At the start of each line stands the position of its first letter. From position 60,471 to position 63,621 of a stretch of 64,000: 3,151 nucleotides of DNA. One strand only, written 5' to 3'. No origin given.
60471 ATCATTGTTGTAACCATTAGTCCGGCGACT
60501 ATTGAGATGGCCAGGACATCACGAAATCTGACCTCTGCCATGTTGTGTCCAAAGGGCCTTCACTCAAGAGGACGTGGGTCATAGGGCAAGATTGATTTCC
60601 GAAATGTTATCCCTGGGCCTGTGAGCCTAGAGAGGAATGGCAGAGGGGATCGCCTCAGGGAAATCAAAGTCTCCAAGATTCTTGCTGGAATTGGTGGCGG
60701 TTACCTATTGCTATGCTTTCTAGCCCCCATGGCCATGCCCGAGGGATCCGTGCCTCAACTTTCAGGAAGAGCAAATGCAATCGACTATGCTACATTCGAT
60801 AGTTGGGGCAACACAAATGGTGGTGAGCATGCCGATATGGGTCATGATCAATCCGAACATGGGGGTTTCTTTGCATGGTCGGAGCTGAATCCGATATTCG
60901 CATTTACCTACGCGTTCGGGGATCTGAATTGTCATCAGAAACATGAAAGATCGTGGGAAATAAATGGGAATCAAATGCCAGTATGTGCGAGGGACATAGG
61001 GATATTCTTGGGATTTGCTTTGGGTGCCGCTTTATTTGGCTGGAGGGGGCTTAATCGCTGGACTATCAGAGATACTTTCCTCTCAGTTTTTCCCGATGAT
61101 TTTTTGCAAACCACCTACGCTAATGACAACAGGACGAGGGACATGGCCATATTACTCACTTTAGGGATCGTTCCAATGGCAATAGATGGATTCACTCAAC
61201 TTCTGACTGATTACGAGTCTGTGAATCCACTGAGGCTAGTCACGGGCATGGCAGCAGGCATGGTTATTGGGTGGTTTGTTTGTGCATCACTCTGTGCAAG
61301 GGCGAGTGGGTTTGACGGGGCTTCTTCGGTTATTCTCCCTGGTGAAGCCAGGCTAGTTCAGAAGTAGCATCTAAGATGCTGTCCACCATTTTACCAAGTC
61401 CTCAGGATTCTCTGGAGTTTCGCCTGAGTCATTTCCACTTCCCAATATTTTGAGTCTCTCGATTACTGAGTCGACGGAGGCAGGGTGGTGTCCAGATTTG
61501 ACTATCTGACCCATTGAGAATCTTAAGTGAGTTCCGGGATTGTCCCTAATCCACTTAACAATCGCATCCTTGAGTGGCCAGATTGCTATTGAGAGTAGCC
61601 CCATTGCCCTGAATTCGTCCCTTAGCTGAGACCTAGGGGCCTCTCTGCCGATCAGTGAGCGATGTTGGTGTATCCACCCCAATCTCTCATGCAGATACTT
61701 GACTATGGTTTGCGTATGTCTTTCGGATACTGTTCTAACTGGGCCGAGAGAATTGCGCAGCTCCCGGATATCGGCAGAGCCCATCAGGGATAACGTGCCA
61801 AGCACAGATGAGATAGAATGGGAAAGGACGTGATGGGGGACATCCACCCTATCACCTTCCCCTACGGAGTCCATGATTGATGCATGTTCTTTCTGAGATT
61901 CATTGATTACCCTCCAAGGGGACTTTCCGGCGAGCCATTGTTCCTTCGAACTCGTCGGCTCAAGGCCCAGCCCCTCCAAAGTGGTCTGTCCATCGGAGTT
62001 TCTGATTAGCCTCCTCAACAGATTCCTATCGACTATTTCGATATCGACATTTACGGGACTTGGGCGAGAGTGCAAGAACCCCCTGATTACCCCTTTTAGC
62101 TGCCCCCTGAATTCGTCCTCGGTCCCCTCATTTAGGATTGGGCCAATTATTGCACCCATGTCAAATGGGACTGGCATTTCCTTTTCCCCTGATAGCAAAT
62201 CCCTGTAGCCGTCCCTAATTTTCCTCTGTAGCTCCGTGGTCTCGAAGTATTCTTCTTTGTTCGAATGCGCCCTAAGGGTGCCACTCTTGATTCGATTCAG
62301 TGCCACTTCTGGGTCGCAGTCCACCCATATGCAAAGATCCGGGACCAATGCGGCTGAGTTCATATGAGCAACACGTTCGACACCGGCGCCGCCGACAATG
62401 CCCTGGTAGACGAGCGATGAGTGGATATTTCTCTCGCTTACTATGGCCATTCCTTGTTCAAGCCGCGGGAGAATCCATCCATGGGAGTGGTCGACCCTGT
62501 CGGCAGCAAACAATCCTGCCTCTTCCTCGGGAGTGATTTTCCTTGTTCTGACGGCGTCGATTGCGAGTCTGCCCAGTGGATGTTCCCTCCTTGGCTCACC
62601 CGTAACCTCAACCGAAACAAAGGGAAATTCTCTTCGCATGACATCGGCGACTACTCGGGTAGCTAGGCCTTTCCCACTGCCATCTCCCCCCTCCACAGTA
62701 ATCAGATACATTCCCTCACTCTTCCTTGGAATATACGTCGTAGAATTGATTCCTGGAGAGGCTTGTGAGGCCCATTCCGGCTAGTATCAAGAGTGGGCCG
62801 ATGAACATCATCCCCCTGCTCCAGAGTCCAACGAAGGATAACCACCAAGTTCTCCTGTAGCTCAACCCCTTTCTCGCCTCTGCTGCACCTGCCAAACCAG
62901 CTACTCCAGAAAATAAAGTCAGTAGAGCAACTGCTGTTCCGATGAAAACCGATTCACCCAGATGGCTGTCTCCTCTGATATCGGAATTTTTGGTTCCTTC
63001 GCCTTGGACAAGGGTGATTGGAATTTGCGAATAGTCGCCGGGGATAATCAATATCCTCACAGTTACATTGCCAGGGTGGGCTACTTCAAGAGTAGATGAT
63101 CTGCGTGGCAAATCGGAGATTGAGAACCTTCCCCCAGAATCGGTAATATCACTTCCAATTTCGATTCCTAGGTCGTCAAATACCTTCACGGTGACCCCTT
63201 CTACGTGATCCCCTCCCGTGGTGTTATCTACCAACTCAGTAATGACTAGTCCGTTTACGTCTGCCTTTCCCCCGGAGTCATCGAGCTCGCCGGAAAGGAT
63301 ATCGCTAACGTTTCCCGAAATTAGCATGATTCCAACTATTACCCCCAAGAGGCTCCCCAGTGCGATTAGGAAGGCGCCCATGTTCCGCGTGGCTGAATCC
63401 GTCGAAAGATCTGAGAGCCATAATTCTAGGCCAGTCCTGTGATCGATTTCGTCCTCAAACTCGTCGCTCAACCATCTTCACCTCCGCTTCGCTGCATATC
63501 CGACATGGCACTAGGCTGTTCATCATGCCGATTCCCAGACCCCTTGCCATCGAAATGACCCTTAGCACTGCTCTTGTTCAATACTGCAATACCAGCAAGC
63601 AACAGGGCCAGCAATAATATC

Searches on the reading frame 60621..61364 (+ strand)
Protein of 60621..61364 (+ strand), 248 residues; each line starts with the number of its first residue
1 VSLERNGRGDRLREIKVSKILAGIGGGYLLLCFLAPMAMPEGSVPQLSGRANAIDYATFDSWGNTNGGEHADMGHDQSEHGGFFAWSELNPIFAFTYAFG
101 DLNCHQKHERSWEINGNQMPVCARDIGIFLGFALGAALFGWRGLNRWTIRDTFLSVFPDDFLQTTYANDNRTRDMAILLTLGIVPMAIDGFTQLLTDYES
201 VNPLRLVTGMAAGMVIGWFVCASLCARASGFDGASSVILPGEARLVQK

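Call 27: search_protein_families(library=pfam, proteins=[window:60621-61364:+], max_evalue=0.00001)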
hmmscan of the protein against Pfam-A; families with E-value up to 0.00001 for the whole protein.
window:60621-61364:+ (248 aa): 1 family
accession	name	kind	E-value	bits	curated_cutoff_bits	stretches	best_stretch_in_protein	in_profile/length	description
PF09858.14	DUF2085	-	6.8e-25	87.7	25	1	104-218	1-89/90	Predicted membrane protein (DUF2085)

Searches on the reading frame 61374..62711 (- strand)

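Call 27: search_protein_families(library=pfam, proteins=[window:61374-62711:-], max_evalue=0.00001)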
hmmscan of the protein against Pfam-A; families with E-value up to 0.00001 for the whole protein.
window:61374-62711:- (446 aa): 1 family
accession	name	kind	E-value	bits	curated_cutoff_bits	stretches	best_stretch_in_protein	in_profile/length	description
PF02223.23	Thymidylate_kin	-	2e-26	93.3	27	1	6-176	1-166/185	Thymidylate kinase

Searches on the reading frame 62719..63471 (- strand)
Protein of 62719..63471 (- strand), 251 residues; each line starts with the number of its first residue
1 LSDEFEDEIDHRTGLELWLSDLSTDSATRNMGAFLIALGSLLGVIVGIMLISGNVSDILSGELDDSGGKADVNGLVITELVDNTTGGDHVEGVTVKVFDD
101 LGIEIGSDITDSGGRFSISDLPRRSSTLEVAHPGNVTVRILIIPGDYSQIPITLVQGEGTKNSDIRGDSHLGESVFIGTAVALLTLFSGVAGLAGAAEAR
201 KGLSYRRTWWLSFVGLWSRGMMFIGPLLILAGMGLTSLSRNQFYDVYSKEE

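Call 27: search_protein_families(library=pfam, proteins=[window:62719-63471:-], max_evalue=0.00001)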
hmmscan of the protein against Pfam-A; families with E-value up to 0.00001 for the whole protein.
window:62719-63471:- (251 aa): 1 family
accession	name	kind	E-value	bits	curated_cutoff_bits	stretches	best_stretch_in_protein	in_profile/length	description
PF13620.12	CarboxypepD_reg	-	9.4e-06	26.3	32.3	0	86-154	10-81/82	Carboxypeptidase regulatory-like domain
